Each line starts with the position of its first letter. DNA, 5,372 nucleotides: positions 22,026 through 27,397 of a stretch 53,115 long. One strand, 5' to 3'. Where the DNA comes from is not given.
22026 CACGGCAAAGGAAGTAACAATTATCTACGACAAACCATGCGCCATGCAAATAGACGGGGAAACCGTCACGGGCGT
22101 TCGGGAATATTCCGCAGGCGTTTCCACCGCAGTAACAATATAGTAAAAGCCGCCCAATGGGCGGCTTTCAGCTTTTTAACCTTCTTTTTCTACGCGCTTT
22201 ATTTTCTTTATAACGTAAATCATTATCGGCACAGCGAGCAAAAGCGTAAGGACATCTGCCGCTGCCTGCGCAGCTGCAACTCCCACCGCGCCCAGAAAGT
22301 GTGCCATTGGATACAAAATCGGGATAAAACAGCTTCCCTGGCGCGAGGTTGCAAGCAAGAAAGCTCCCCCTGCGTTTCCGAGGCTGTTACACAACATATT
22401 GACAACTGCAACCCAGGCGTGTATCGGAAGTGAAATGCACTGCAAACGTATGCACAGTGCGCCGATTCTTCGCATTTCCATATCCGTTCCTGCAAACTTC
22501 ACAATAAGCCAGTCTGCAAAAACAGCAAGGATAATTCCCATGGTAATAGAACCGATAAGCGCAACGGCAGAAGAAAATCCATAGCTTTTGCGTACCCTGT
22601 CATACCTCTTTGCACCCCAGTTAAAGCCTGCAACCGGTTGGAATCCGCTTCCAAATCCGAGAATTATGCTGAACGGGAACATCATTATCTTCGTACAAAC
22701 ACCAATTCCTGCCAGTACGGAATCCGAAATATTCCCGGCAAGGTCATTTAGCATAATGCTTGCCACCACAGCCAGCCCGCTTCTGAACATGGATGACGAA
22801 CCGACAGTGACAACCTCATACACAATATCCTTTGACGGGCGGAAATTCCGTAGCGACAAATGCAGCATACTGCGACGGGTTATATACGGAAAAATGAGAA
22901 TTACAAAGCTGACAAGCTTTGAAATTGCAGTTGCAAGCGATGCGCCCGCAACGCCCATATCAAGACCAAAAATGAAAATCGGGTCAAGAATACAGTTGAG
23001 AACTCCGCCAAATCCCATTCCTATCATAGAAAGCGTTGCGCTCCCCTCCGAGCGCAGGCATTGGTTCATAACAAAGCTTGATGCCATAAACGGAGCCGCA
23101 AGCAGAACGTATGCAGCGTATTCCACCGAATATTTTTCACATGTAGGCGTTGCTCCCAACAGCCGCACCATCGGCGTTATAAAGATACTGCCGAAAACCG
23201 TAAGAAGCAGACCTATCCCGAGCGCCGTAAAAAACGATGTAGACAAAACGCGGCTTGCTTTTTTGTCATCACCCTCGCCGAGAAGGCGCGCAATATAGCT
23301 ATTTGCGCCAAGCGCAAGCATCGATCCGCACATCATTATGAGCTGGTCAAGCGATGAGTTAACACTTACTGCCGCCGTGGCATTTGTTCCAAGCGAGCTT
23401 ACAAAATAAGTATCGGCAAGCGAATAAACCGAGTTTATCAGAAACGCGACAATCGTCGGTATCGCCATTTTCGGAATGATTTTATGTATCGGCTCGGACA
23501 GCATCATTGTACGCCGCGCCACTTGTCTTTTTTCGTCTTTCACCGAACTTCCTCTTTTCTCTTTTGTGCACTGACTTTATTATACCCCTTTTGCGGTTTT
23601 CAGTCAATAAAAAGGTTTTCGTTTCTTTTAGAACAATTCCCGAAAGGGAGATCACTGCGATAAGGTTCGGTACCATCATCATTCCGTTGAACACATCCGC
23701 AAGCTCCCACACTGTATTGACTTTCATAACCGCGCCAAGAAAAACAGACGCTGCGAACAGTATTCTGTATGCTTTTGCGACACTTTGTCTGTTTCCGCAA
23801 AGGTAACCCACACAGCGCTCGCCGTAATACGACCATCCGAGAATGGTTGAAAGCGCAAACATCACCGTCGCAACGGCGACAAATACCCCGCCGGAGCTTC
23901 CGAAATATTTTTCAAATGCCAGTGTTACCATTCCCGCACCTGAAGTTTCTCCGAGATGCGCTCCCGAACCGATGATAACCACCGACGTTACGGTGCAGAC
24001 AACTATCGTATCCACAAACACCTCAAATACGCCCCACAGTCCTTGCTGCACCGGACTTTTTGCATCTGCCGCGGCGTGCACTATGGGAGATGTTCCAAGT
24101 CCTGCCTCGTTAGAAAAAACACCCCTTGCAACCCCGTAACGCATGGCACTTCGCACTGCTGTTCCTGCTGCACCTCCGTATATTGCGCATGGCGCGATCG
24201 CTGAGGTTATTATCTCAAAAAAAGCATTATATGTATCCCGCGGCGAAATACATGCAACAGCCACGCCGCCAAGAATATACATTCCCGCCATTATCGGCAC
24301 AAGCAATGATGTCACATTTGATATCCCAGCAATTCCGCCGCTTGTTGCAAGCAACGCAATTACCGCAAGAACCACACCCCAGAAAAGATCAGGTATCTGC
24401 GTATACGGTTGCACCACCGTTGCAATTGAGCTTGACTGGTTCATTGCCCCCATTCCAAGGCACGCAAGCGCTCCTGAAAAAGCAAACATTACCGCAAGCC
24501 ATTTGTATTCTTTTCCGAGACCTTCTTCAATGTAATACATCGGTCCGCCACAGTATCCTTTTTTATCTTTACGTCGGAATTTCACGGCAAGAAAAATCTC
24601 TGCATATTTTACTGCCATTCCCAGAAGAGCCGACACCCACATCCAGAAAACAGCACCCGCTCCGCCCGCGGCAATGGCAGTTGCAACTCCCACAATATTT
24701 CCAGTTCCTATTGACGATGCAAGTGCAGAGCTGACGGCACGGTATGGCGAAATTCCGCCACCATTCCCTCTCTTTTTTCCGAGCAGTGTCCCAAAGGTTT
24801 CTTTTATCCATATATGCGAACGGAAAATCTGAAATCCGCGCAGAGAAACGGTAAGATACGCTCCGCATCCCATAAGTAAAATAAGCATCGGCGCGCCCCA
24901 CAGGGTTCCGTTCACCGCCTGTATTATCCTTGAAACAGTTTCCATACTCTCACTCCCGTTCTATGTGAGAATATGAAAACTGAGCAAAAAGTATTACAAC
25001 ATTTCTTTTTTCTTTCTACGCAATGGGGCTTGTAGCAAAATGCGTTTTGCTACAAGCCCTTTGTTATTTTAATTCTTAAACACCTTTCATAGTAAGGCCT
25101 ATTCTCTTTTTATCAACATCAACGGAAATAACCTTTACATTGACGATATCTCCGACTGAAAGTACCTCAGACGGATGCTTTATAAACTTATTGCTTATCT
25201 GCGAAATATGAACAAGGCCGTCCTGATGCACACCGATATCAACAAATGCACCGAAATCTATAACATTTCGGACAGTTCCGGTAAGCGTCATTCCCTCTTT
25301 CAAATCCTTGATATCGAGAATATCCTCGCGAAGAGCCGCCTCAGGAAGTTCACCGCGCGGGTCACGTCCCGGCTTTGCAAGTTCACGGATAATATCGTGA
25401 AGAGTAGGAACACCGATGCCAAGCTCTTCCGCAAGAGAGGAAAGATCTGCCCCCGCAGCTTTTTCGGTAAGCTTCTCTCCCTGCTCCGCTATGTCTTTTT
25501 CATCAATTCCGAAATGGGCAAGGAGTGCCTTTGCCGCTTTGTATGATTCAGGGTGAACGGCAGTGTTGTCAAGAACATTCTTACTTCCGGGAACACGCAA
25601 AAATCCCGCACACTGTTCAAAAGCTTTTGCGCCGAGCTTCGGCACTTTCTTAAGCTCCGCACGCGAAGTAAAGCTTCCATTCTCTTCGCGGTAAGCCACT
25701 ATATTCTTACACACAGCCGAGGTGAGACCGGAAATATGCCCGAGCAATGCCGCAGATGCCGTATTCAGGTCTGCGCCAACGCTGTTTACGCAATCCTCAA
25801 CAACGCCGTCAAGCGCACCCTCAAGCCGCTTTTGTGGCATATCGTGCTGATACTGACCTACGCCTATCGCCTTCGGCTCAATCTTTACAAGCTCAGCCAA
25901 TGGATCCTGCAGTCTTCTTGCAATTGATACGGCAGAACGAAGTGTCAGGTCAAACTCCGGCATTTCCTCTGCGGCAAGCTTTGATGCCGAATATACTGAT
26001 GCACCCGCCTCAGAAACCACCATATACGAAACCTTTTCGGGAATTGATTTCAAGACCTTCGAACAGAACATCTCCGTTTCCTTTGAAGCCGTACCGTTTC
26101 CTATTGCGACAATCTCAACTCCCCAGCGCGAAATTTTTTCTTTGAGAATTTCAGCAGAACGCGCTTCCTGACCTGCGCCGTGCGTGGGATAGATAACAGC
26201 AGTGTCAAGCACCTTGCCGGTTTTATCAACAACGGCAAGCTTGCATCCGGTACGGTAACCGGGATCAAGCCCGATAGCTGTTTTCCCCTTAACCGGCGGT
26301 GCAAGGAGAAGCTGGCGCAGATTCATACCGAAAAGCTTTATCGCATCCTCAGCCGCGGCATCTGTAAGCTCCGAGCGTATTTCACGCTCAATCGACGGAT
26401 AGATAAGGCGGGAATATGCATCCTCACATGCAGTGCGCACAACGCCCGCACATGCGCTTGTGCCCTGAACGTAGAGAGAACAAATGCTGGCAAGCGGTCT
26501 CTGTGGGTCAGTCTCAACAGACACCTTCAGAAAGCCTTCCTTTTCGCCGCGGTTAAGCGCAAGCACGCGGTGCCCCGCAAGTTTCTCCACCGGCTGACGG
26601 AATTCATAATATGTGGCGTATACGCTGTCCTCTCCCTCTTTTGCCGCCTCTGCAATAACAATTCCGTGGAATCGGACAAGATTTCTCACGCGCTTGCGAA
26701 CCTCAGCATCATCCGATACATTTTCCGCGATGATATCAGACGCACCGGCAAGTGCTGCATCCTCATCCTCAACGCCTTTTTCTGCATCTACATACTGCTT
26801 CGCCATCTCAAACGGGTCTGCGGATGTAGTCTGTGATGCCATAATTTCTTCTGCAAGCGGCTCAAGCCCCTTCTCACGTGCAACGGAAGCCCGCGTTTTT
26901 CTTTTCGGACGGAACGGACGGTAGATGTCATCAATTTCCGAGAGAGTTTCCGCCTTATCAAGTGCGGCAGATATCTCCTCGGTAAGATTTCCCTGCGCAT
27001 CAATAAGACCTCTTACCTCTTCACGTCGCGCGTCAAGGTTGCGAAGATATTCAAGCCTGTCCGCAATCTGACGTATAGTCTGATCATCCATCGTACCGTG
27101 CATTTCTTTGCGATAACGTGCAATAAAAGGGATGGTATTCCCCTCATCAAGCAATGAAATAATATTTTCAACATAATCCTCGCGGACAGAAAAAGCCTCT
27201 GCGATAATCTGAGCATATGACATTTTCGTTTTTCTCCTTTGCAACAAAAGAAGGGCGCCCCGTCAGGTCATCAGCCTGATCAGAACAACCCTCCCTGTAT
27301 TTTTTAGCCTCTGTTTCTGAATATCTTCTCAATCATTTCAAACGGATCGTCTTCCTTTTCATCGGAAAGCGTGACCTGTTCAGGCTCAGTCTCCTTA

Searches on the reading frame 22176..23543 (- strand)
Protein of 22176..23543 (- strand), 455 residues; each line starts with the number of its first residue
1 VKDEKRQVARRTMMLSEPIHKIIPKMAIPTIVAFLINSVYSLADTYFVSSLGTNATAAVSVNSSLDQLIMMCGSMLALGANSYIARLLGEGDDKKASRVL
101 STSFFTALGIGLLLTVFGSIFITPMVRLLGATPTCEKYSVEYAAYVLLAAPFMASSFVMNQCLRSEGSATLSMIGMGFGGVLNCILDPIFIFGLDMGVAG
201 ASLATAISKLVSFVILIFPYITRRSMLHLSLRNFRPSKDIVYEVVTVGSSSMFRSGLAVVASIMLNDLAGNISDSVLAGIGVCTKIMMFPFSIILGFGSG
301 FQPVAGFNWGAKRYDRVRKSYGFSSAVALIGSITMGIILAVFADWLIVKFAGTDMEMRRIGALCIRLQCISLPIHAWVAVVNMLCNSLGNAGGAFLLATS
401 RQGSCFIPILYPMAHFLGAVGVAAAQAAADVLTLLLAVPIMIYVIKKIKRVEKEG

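Call 5: search_protein_families(library=pfam, proteins=[window:22176-23543:-], max_evalue=0.01)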
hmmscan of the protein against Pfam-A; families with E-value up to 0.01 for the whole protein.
window:22176-23543:- (455 aa): 1 family
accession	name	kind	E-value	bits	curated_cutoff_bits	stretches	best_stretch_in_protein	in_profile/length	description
PF01554.23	MatE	-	2.8e-40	138.1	24.9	2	29-189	1-161/161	MatE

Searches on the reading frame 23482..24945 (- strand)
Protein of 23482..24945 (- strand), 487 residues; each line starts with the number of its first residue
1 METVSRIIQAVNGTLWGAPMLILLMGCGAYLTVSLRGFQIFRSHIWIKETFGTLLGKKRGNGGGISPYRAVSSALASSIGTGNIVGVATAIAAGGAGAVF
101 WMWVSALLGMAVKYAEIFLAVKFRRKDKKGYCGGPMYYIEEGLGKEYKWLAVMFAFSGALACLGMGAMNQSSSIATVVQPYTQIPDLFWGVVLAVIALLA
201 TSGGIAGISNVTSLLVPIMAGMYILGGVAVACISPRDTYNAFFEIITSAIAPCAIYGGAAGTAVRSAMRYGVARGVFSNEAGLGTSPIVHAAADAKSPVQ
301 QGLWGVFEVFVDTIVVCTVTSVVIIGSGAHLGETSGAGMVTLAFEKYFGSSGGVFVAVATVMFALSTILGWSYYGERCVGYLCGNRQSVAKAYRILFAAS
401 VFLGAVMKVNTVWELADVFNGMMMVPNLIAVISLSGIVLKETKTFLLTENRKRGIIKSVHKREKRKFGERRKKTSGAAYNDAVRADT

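Call 41: search_protein_families(library=pfam, proteins=[window:23482-24945:-], max_evalue=0.00001)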
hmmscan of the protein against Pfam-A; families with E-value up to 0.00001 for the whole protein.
window:23482-24945:- (487 aa): 1 family
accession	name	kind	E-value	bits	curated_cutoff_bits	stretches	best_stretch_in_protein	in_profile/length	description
PF01235.23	Na_Ala_symp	-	1.8e-123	413.1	24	1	57-449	5-383/392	Sodium:alanine symporter family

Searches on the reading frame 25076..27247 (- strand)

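Call 41: search_protein_families(library=pfam, proteins=[window:25076-27247:-], max_evalue=0.00001)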
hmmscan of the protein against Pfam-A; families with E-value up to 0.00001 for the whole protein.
window:25076-27247:- (723 aa): 8 families
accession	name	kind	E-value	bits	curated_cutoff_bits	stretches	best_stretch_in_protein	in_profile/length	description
PF16921.10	Tex_YqgF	-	4.9e-52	176.1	27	1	323-447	2-126/126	Tex protein YqgF-like domain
PF09371.15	Tex_N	-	1.6e-29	101.8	32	1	10-82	2-74/75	Tex-like protein N-terminal domain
PF22706.1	Tex_central_region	-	2.9e-29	102.7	27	1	142-306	3-178/178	Tex central region-like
PF12836.13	HHH_3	-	3.5e-27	94.7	27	1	487-551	1-65/65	Helix-hairpin-helix motif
PF17674.7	HHH_9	-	1.2e-21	77.8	23.1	1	557-631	1-70/70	HHH domain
PF00575.29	S1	-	7.9e-20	71.5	22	1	649-721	2-74/74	S1 RNA binding domain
PF23459.1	S1_RRP5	-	1e-07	32.8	27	1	649-714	1-66/72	RRP5 S1 domain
PF14639.11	YqgF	-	5.1e-07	30.1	35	1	338-454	24-147/150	Holliday-junction resolvase-like of SPT6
